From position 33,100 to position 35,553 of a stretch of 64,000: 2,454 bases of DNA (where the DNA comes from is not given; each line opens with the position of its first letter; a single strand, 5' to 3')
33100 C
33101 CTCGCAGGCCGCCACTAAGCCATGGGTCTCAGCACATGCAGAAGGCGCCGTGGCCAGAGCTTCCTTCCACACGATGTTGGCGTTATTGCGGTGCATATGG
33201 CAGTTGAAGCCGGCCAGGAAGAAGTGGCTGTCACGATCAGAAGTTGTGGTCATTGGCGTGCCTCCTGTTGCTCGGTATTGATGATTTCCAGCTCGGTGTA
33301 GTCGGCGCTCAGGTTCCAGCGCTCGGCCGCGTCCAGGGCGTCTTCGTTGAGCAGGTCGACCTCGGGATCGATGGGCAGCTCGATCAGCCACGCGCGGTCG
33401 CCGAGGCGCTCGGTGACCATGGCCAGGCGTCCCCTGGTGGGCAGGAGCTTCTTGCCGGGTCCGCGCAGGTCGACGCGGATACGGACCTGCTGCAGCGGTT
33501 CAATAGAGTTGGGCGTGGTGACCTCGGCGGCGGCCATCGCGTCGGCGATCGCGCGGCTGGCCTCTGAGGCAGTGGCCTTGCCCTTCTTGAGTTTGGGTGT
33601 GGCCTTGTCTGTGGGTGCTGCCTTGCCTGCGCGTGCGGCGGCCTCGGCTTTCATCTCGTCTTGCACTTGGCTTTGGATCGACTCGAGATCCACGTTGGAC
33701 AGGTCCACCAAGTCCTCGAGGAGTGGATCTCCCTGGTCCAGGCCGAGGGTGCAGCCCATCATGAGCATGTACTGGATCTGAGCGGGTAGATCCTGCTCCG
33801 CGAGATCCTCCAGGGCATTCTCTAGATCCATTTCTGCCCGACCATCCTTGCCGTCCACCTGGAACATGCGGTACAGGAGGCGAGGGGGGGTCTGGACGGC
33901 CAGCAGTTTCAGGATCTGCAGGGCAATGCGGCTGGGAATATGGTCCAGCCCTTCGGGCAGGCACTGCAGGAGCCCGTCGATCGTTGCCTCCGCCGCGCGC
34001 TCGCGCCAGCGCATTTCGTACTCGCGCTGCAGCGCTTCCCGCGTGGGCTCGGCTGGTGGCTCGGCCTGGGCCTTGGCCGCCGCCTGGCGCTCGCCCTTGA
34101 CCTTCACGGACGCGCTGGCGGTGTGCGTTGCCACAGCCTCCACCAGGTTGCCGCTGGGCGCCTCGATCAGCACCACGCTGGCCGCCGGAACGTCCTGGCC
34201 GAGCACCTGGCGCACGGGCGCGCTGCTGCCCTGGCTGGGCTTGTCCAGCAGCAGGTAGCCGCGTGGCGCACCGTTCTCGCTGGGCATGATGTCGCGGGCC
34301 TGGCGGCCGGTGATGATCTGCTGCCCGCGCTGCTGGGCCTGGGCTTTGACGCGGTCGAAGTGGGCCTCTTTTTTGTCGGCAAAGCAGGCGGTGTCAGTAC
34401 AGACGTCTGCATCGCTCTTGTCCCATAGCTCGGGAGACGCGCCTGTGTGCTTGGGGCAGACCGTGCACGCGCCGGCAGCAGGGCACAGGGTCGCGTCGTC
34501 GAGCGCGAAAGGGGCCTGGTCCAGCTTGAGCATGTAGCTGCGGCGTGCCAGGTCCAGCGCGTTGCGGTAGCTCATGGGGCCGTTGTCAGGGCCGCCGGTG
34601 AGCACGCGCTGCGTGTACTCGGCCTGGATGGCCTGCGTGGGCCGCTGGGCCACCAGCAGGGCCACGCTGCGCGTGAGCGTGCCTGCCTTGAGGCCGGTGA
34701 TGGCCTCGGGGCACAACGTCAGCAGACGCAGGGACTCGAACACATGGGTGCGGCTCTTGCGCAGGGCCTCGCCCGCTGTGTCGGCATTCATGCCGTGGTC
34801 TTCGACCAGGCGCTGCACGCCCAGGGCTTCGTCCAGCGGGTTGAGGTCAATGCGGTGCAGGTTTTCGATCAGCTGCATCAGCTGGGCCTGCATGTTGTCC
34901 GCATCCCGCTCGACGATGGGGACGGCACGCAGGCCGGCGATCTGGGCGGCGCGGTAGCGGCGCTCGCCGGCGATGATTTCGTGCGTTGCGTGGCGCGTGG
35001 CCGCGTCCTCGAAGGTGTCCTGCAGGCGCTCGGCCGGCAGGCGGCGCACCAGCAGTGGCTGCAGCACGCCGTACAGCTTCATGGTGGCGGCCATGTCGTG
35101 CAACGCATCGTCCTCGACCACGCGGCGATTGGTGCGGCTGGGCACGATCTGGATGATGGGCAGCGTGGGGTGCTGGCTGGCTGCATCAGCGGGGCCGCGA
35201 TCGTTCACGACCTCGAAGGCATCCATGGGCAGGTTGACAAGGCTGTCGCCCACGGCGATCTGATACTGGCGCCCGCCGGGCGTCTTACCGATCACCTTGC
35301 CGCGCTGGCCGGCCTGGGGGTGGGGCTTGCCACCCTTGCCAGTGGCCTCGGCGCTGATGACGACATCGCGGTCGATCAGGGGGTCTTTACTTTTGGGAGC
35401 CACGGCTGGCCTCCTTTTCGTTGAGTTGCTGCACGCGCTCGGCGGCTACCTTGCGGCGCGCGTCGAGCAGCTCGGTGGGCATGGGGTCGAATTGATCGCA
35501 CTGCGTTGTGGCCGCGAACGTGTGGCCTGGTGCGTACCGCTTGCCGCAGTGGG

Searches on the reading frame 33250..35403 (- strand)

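Call 4: search_protein_families(library=pfam, proteins=[window:33250-35403:-], max_evalue=0.01)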
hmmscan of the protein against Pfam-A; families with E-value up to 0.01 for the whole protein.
window:33250-35403:- (717 aa): 2 families
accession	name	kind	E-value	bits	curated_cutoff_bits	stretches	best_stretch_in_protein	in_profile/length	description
PF02195.25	ParB_N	-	3.9e-18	65.7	26.3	1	83-183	8-95/95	ParB N-terminal domain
PF17762.8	HTH_ParB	-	3.1e-11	43.7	22.6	1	186-269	2-85/102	ParB HTH domain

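Call 68: search_protein_families(library=padloc, proteins=[window:33253-35403:-], max_evalue=0.01)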
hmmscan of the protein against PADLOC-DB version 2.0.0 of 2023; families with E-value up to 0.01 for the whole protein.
window:33253-35403:- (717 aa): 0 families
